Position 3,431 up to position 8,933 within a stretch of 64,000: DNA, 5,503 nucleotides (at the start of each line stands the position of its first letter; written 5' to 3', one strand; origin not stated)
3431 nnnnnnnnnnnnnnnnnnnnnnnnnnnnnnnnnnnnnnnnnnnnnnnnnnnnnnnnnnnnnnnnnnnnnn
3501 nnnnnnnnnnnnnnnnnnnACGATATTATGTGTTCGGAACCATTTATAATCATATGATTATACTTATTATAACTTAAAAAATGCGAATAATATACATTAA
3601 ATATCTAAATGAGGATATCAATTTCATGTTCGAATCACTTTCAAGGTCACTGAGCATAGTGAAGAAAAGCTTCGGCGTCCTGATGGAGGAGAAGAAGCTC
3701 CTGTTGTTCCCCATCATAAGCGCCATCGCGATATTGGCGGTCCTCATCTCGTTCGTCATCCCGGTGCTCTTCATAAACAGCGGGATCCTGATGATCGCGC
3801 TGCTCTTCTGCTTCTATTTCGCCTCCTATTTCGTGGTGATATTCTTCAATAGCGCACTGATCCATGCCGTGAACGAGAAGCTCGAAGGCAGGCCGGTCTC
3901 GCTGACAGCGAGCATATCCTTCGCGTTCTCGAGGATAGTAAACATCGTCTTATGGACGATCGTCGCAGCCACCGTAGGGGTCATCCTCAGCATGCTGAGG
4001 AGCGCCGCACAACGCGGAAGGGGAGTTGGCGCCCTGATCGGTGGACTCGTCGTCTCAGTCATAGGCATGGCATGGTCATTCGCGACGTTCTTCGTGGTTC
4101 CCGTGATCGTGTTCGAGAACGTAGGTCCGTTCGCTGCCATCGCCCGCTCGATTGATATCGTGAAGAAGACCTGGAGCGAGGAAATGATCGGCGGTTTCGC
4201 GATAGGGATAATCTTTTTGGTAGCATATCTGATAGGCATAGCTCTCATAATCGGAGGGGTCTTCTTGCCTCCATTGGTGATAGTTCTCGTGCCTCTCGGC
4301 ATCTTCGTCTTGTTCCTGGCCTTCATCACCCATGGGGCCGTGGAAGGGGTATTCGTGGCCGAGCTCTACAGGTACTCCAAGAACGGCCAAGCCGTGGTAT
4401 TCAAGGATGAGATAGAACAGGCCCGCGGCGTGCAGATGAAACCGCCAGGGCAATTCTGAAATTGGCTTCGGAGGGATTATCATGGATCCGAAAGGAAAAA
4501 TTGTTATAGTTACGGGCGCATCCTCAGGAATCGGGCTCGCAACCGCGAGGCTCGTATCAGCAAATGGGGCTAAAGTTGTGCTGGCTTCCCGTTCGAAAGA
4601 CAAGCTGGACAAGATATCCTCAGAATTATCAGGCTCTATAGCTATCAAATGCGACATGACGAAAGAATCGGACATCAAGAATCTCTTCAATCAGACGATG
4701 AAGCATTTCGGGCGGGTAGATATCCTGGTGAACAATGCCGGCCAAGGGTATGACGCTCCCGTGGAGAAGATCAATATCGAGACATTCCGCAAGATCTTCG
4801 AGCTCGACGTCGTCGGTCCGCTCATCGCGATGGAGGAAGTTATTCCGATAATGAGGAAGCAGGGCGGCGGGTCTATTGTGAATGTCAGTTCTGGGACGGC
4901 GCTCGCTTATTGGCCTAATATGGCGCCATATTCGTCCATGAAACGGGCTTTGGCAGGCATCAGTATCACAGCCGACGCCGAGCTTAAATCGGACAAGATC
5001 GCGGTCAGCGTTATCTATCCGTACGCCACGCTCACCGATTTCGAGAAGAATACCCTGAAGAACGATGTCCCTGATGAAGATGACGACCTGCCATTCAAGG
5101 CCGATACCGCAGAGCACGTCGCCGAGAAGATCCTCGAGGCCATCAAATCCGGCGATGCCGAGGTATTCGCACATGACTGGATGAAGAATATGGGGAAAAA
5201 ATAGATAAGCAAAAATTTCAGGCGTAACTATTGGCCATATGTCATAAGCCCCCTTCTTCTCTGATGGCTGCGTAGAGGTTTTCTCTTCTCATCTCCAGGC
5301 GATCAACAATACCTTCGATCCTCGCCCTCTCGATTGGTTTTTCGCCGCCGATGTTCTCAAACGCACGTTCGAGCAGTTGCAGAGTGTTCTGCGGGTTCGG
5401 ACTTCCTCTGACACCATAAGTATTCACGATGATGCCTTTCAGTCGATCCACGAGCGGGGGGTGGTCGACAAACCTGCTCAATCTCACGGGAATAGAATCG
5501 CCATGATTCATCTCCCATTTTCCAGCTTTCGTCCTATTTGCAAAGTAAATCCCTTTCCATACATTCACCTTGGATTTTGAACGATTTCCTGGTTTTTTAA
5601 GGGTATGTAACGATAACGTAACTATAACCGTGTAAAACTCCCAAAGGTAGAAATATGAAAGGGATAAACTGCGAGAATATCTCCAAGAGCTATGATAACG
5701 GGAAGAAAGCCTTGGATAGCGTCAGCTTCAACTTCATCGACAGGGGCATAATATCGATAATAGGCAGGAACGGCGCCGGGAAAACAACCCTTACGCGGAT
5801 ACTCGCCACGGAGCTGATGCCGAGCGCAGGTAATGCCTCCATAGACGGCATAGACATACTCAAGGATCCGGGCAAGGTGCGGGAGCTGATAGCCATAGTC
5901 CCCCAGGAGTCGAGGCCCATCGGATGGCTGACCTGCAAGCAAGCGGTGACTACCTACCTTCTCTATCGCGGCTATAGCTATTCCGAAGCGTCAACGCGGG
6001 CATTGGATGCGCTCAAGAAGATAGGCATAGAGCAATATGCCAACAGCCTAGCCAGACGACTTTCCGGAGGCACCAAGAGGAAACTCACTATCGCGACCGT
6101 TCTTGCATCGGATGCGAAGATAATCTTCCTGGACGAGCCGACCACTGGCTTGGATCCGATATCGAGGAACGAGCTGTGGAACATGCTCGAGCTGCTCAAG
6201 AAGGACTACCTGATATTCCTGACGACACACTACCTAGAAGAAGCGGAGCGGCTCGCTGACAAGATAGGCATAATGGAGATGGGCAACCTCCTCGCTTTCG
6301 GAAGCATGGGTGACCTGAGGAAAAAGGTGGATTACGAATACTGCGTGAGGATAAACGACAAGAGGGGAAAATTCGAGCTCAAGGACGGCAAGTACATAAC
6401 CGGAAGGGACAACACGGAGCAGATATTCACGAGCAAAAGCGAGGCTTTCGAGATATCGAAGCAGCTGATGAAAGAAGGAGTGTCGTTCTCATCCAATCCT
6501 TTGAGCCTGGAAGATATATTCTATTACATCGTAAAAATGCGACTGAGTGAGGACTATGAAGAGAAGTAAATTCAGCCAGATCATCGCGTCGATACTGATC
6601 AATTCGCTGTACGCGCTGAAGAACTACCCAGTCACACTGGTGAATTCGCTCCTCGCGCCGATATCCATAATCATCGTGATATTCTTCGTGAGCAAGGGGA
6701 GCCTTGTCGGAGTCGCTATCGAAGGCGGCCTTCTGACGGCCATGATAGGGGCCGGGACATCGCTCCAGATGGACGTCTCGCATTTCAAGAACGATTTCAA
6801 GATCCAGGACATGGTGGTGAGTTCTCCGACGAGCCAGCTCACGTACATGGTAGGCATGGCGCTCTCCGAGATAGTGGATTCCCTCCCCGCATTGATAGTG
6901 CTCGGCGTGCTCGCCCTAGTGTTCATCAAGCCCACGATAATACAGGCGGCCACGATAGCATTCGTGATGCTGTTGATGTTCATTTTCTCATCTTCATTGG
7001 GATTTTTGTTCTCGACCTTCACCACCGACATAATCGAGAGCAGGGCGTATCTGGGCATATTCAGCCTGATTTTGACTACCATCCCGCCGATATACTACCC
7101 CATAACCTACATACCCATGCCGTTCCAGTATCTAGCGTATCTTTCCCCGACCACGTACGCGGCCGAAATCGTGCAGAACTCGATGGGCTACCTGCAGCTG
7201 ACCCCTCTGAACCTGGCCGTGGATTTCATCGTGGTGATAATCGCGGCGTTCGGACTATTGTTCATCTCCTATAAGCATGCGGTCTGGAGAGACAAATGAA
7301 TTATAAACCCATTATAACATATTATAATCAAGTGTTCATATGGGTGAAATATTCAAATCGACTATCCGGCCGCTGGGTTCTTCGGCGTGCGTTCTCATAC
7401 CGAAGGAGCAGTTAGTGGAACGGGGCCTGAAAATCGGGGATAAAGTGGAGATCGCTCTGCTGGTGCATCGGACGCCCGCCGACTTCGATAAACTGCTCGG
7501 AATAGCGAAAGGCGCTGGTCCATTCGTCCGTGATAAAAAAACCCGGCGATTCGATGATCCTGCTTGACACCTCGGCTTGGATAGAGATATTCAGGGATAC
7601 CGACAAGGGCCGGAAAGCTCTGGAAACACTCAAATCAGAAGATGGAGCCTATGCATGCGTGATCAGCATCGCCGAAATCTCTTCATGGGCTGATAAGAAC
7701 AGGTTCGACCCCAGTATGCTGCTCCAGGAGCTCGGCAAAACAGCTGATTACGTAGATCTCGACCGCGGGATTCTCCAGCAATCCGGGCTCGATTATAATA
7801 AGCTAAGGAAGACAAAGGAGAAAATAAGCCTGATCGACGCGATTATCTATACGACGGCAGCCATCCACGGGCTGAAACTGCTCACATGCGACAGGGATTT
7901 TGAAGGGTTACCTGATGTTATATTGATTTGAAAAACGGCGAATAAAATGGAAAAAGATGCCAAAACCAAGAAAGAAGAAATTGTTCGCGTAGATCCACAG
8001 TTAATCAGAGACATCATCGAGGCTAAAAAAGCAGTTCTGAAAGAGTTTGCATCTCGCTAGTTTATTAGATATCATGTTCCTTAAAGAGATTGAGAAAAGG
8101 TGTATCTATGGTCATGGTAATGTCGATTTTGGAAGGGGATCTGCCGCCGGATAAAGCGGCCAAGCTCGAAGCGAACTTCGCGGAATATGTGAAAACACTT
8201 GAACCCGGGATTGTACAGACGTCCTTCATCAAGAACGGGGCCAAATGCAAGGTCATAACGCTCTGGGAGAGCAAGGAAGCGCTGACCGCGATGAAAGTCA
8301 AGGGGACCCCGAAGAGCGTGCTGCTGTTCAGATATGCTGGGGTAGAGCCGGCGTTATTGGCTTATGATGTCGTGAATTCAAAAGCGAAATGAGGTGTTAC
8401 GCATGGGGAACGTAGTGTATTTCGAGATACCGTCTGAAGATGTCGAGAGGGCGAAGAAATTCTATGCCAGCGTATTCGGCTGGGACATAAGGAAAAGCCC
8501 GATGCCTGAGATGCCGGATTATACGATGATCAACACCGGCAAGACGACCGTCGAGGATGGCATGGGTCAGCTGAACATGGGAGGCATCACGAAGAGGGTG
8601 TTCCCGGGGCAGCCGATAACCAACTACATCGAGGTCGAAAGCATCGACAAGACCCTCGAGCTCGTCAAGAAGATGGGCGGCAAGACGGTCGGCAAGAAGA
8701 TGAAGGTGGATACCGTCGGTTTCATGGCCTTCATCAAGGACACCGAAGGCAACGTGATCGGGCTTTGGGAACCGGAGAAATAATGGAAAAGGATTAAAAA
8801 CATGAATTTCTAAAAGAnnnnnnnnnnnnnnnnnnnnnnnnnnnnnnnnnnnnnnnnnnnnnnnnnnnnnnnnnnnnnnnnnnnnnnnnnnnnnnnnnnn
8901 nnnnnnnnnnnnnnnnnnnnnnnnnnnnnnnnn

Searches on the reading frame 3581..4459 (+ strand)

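Call 59: search_protein_families(library=pfam, proteins=[window:3581-4459:+], max_evalue=0.001)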
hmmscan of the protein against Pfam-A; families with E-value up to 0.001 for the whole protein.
window:3581-4459:+ (292 aa): 2 families
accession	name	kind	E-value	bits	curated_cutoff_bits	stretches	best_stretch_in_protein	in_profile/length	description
PF19656.5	DUF6159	-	7.9e-37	127.6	27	1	71-271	3-202/204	Family of unknown function (DUF6159)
PF24400.1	DUF7544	-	3.3e-05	23.7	27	1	114-258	119-257/302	Family of unknown function (DUF7544)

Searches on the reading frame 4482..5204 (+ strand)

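Call 59: search_protein_families(library=pfam, proteins=[window:4482-5204:+], max_evalue=0.001)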
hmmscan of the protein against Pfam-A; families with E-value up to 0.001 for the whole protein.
window:4482-5204:+ (240 aa): 7 families
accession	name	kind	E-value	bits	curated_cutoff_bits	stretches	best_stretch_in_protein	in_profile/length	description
PF00106.31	adh_short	-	2.9e-51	174.2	26.6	1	6-193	1-192/195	short chain dehydrogenase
PF13561.12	adh_short_C2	-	8.2e-37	127.5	27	1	12-192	1-185/236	Enoyl-(Acyl carrier protein) reductase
PF08659.16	KR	-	1e-09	39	22.6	1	8-151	3-150/180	KR domain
PF13460.12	NAD_binding_10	-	7.4e-07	29.7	27.2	1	12-222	1-182/184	NAD(P)H-binding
PF23441.1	SDR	-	1.7e-06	28.1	27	1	8-186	10-197/258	SDR-like rossmann domain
PF03435.24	Sacchrp_dh_NADP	-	5.3e-05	24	25.1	1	8-99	1-89/129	Saccharopine dehydrogenase NADP binding domain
PF01370.27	Epimerase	-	0.00025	21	20.9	1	8-103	1-89/240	NAD dependent epimerase/dehydratase family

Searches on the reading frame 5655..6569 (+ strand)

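Call 59: search_protein_families(library=pfam, proteins=[window:5655-6569:+], max_evalue=0.001)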
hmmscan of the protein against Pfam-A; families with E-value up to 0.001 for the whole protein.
window:5655-6569:+ (304 aa): 5 families
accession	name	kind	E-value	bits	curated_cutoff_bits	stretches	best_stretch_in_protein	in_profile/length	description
PF00005.33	ABC_tran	-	2.3e-26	93.4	25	1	20-164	1-137/137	ABC transporter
PF13304.12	AAA_21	-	1.2e-12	49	27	1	133-192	235-298/304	AAA domain, putative AbiEii toxin, Type IV TA system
PF02463.25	SMC_N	-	5.2e-06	26.5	40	0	135-207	136-212/220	RecF/RecN/SMC N terminal domain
PF13476.12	AAA_23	-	0.00014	23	27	1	21-47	11-36/201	AAA domain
PF13175.12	AAA_15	-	0.00046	20.3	32.1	0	20-50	14-43/374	AAA ATPase domain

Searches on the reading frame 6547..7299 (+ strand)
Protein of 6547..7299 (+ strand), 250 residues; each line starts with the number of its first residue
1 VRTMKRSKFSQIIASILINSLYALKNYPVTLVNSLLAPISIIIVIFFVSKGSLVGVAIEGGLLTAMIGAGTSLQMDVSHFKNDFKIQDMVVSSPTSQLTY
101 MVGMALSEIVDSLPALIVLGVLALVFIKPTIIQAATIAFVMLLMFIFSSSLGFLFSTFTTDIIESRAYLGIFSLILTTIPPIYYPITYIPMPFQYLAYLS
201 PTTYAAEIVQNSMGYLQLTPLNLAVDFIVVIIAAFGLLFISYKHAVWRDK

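Call 59: search_protein_families(library=pfam, proteins=[window:6547-7299:+], max_evalue=0.001)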
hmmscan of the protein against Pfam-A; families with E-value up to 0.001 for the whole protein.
window:6547-7299:+ (250 aa): 1 family
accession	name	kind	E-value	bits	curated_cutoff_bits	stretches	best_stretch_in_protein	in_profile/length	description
PF01061.29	ABC2_membrane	-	2.8e-12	47.1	26.9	1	23-212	14-209/211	ABC-2 type transporter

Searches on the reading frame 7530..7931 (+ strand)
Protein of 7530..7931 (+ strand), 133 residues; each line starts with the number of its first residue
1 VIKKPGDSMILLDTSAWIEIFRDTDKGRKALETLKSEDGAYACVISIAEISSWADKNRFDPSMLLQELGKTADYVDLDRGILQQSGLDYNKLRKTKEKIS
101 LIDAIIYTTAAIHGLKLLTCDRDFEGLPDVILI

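Call 59: search_protein_families(library=pfam, proteins=[window:7530-7931:+], max_evalue=0.001)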
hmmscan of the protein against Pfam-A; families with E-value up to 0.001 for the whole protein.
window:7530-7931:+ (133 aa): 1 family
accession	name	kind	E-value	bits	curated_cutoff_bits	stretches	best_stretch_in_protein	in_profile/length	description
PF01850.27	PIN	-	7.2e-16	59.3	23.6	1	10-126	1-116/120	PIN domain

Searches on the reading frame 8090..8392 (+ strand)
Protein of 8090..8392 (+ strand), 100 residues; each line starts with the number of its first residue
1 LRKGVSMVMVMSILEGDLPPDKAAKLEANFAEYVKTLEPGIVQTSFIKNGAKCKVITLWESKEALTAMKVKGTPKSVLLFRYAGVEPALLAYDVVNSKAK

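Call 59: search_protein_families(library=pfam, proteins=[window:8090-8392:+], max_evalue=0.001)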
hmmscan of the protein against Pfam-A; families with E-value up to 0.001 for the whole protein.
window:8090-8392:+ (100 aa): 1 family
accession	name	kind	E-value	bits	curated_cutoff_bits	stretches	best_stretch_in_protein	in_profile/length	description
PF03992.22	ABM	-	0.00011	22.8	23.1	1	9-67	1-65/78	Antibiotic biosynthesis monooxygenase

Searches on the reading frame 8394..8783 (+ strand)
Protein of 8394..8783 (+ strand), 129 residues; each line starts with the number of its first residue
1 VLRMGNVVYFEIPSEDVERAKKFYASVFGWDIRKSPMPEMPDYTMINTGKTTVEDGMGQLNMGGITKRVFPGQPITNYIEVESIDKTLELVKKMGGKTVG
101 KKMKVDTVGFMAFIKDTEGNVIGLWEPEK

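Call 59: search_protein_families(library=pfam, proteins=[window:8394-8783:+], max_evalue=0.001)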
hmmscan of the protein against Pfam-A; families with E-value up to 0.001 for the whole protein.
window:8394-8783:+ (129 aa): 2 families
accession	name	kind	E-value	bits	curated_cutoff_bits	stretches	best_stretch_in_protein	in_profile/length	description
PF22677.2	Ble-like_N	-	1.9e-12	47.1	24.5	1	7-49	2-41/41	Bleomycin resistance protein-like N-terminal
PF00903.31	Glyoxalase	-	2.4e-08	34.8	20.6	1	8-122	3-119/121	Glyoxalase/Bleomycin resistance protein/Dioxygenase superfamily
